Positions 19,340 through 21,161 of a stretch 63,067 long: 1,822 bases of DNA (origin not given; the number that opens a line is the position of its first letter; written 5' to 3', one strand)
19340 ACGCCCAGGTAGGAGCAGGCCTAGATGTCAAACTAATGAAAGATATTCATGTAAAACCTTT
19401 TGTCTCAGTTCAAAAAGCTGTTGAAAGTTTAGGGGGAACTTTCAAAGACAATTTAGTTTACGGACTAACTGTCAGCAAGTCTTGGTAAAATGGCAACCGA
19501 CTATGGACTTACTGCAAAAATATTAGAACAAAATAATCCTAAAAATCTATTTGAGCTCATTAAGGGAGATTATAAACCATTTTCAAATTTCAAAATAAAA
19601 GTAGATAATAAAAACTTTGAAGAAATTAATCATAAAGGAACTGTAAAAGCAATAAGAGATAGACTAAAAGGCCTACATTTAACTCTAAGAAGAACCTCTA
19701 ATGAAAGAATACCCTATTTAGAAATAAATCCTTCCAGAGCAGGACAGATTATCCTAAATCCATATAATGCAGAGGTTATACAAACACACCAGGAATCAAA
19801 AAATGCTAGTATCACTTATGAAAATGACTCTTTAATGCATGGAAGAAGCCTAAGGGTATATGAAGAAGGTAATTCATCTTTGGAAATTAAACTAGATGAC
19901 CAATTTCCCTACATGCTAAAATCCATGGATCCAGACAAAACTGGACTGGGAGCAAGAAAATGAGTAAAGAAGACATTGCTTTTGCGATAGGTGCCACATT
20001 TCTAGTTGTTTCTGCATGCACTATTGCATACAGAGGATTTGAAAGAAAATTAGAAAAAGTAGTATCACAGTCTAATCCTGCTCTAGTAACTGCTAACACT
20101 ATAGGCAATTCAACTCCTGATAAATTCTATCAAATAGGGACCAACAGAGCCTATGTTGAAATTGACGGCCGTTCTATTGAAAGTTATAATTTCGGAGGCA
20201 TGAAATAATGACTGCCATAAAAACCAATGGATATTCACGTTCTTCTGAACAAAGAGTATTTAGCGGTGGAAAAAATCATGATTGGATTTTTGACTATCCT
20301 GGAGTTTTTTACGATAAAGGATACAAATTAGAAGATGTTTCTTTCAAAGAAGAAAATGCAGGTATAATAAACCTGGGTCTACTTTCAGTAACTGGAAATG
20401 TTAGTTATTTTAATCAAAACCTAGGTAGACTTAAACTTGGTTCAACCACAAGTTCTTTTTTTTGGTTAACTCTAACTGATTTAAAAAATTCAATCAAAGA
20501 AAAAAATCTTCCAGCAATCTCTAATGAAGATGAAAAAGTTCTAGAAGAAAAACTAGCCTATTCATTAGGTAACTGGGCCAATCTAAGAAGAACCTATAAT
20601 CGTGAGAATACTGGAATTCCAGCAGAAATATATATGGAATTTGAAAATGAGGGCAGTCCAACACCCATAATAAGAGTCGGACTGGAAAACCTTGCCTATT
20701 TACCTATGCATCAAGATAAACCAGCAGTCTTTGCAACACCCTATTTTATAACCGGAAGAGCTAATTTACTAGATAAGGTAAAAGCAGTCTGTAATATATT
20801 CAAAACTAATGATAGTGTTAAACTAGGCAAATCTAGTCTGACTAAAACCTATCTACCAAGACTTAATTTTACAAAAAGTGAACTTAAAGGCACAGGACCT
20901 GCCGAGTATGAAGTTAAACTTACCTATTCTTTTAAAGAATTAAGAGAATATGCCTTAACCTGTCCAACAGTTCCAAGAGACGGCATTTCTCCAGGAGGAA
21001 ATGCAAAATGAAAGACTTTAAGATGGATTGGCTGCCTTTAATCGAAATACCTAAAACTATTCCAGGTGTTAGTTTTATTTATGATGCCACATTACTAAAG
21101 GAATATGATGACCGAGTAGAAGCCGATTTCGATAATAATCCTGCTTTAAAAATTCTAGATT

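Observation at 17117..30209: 13-kb, 22-gene translationally fused operon: methyltransferase-rich, with secreted beta-barrel-like and membrane components and 11 orphan proteins (main candidate for an undescribed system)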

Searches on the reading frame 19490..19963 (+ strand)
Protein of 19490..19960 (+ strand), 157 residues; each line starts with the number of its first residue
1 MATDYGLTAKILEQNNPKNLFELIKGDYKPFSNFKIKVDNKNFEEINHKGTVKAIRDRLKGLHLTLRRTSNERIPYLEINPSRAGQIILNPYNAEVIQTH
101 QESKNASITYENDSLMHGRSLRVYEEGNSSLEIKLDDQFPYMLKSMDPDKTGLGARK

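Call 4: search_protein_families(library=pfam, max_evalue=0.1, proteins=[window:19490-19960:+])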
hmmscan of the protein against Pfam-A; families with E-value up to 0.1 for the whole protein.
window:19490-19960:+ (157 aa): 1 family
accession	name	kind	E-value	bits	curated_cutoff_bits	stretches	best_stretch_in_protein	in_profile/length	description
PF18988.5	DUF5721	-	0.067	13.4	25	0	19-68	57-107/149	Family of unknown function (DUF5721)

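Call 15: search_protein_families(library=phrogs, max_evalue=0.01, proteins=[window:19490-19960:+])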
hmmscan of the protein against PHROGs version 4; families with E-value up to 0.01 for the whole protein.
window:19490-19960:+ (157 aa): 0 families

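Call 50: search_protein_families(library=ncbifam, max_evalue=0.1, proteins=[window:19490-19960:+])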
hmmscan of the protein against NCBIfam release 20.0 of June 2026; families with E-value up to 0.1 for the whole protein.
window:19490-19960:+ (157 aa): 1 family
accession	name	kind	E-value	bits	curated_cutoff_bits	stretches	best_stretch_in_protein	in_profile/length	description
NF007688.0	PRK10364.1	equivalog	0.034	12.9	479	1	56-154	324-418/460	two-component system sensor histidine kinase ZraS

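Call 64: find_homologous_proteins(query=window:19490-19960:+, max_evalue=0.001)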
Query window:19490-19960:+ (157 aa): 2 proteins with E <= 0.001 among 14 candidates.
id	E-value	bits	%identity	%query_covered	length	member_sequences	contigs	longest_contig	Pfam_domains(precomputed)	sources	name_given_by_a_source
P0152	1.8e-98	344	100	100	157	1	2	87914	-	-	-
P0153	1.9e-53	198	58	100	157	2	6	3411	-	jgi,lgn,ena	-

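Call 65: find_encoding_contigs(protein=P0153, flank=10000, max_places=10)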
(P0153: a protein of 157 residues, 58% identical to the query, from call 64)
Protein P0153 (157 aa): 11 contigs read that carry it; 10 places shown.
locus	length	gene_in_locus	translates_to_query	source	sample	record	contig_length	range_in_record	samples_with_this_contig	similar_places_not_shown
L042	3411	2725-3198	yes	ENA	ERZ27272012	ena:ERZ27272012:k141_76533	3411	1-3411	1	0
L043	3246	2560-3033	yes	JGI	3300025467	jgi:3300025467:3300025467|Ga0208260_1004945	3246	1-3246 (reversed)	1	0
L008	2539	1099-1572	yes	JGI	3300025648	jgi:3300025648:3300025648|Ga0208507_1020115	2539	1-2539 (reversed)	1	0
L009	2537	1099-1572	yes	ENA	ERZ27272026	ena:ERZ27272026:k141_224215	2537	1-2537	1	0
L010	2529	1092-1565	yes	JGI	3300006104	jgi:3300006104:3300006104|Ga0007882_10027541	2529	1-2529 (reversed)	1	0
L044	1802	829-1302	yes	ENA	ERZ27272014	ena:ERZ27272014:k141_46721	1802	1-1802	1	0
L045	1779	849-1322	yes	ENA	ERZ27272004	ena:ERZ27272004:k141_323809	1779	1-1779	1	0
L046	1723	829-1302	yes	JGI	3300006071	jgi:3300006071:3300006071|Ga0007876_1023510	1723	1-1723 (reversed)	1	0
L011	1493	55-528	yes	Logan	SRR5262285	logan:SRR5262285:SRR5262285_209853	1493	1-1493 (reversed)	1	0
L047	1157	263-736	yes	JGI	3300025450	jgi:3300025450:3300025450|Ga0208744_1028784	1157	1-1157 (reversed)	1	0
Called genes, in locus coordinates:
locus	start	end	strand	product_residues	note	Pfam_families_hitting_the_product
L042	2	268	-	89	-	?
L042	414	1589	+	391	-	-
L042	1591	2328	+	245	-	-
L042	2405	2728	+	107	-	-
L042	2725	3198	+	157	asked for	-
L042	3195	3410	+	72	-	?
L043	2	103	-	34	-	?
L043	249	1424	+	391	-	-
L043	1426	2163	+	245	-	-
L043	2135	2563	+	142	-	-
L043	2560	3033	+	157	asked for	-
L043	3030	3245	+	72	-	?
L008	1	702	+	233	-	?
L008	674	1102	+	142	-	-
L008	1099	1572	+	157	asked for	-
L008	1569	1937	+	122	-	-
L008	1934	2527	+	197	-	-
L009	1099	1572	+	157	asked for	-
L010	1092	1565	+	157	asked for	-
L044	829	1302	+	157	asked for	-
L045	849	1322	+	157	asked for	-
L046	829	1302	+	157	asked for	-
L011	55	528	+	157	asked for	-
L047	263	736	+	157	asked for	-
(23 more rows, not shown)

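Call 77: find_related_loci(query=window:19490-19960:+, collection=viral_contigs, flank=10000)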
Query window:19490-19960:+ (157 aa) in viral_contigs; peptide patterns used: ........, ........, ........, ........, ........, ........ (x = any residue, [..] = any of these).
7 stretches matched a pattern, but none encodes a relative of the query by tblastn (E <= 1e-3).

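Call 93: search_protein_families(library=pfam, max_evalue=0.05, proteins=[L042:414-1586:+, L043:2135-2560:+, L048:369-1124:+, L048:1626-2375:+, L048:2805-3170:+, L048:5318-5815:+])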
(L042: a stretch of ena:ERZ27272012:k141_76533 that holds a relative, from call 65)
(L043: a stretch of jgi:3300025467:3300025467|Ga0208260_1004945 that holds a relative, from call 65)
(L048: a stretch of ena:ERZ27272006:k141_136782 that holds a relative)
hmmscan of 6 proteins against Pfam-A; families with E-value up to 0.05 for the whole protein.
L042:414-1586:+ (391 aa): 1 family
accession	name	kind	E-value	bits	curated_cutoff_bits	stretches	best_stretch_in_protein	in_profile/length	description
PF13609.12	Porin_4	-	0.0038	17.5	27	1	139-200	244-307/310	Gram-negative porin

L043:2135-2560:+ (142 aa): 0 families

L048:369-1124:+ (252 aa): 0 families

L048:1626-2375:+ (250 aa): 21 families
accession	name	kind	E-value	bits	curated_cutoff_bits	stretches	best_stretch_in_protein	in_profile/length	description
PF08241.18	Methyltransf_11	-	1e-19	71.4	21.2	1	41-137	1-95/95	Methyltransferase domain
PF13649.12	Methyltransf_25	-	4.3e-18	66.2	27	1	40-133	1-97/97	Methyltransferase domain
PF13847.12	Methyltransf_31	-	1.8e-16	60.6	27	1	36-139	3-111/145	Methyltransferase domain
PF13489.12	Methyltransf_23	-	4.6e-14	52.9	27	1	29-153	13-127/164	Methyltransferase domain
PF08242.18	Methyltransf_12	-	1.4e-12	48.6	30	1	41-135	1-98/98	Methyltransferase domain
PF05175.20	MTS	-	2.1e-07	31.2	23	1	32-138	27-139/170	Methyltransferase small domain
PF01209.24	Ubie_methyltran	-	8.9e-07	28.9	20.1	1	30-137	41-151/233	ubiE/COQ5 methyltransferase family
PF05219.18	DREV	-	1.9e-06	27.6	26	1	34-157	92-207/265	DREV methyltransferase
PF08003.17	Methyltransf_9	-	4.5e-06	26.3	23.8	1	31-137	110-217/315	Protein of unknown function (DUF1698)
PF07021.18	MetW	-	1.3e-05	25.4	21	1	36-130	13-103/193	Methionine biosynthesis protein MetW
PF01728.25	FtsJ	-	1.9e-05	25.1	24.1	1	34-97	20-80/181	FtsJ-like methyltransferase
PF02353.26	CMAS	-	0.00071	19.4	27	1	36-138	62-165/273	Mycolic acid cyclopropane synthetase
PF13679.12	Methyltransf_32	-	0.00072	20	27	1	37-81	26-76/143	Methyltransferase domain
PF03848.20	TehB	-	0.0009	19.2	20.4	1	35-114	29-107/193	Tellurite resistance protein TehB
PF01135.25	PCMT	-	0.0027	18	20.3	1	28-77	65-117/210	Protein-L-isoaspartate(D-aspartate) O-methyltransferase (PCMT)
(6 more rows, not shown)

L048:2805-3170:+ (122 aa): 0 families

L048:5318-5815:+ (166 aa): 0 families

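Call 95: search_solved_structures(query=L042:414-1586:+, max_evalue=10)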
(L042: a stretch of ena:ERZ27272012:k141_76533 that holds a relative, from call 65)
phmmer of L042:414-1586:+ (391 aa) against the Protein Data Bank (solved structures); distinct sequences matched with E-value up to 10: 20.
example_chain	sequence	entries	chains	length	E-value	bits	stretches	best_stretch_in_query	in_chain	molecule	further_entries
8w5m_H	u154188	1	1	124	0.0085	18.5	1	222-291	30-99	Heavy chain of Ab17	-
5mu0_A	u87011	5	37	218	0.049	16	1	222-320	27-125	heavy chain of ACC1 antibody Fab fragment | ACC1 Fab fragment heavy chain | heavy chain of ACC1 Fab fragment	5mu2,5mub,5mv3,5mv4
5mub_F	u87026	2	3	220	0.05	15.9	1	222-320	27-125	ACC1 Fab fragment heavy chain | heavy chain of ACC1 Fab fragment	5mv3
3nfp_A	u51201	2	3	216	0.054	15.8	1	220-320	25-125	Heavy chain of Fab fragment of daclizumab | Light chain of Fab fragment of daclizumab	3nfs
8rwb_H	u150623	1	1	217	0.098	15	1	223-325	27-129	Heavy chain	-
7lfb_H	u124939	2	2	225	0.1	14.9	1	162-222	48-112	Fab 7D6 heavy chain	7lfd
9yby_M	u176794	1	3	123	0.11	14.8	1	222-291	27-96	MeV-104 Fab Heavy Chain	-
9zvh_H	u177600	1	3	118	0.32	13.3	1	162-223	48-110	H33 Fab Heavy Chain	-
9u74_H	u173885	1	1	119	0.35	13.2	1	161-209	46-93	PR306007 Hight chain protein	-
9bu6_A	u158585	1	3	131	0.36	13.1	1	162-208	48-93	Fab C968.180 heavy chain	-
8gkj_A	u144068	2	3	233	0.43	12.8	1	223-299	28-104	MUC16 antibody AR9.6 heavy chain | MUC16 antibody AR9.6 Fab heavy chain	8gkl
6pe9_A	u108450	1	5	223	0.46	12.8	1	223-324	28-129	FAB Heavy chain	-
7sfw_M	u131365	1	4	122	0.46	12.8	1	162-208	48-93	hVEEV-63 Fab heavy chain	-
2gfb_B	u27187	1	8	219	0.53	12.6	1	223-307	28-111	IGG2A CNJ206 FAB (HEAVY CHAIN)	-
1kno_B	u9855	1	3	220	0.62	12.3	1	223-305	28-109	IGG2A FAB FRAGMENT CNJ206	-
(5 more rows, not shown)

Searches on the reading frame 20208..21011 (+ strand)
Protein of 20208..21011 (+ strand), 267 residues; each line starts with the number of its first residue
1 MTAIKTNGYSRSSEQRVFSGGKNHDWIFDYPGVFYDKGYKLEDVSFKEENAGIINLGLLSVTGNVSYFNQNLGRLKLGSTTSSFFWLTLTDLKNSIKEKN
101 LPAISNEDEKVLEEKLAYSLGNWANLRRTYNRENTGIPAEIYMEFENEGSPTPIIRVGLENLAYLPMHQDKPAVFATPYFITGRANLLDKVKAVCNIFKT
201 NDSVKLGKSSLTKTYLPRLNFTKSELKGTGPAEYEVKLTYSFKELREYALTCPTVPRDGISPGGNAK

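Call 4: search_protein_families(library=pfam, max_evalue=0.1, proteins=[window:20208-21008:+])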
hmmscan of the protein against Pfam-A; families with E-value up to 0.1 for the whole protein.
window:20208-21008:+ (267 aa): 0 families

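Call 10: find_encoding_contigs(protein=window:20208-21011:+, flank=10000, max_places=10)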
Protein window:20208-21011:+ (267 aa): 5 contigs read that carry it; 4 places shown.
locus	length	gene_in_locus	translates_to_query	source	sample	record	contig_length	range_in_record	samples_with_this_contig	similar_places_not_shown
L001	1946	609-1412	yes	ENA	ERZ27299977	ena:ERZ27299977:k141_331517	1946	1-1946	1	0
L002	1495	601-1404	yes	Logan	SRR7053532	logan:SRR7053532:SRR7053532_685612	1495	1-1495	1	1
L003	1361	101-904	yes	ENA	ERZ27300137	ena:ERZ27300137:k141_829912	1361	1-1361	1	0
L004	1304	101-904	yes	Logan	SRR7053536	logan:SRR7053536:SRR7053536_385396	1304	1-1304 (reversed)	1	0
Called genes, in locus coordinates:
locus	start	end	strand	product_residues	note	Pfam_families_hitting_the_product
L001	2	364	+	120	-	?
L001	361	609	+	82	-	-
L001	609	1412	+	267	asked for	-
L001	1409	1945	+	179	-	?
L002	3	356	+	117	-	?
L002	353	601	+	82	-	-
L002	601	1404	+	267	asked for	-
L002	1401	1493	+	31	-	?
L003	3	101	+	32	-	?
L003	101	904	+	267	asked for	-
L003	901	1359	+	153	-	?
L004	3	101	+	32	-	?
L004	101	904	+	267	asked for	-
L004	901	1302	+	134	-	?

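Call 15: search_protein_families(library=phrogs, max_evalue=0.01, proteins=[window:20208-21008:+])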
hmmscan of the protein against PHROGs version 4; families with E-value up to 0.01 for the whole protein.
window:20208-21008:+ (267 aa): 0 families

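Call 50: search_protein_families(library=ncbifam, max_evalue=0.1, proteins=[window:20208-21008:+])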
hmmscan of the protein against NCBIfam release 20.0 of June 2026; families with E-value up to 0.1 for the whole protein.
window:20208-21008:+ (267 aa): 0 families

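Call 76: find_related_loci(query=window:20208-21008:+, collection=viral_contigs, flank=10000)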
Query window:20208-21008:+ (267 aa) in viral_contigs; peptide patterns used: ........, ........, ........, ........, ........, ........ (x = any residue, [..] = any of these).
23 stretches matched a pattern, but none encodes a relative of the query by tblastn (E <= 1e-3).
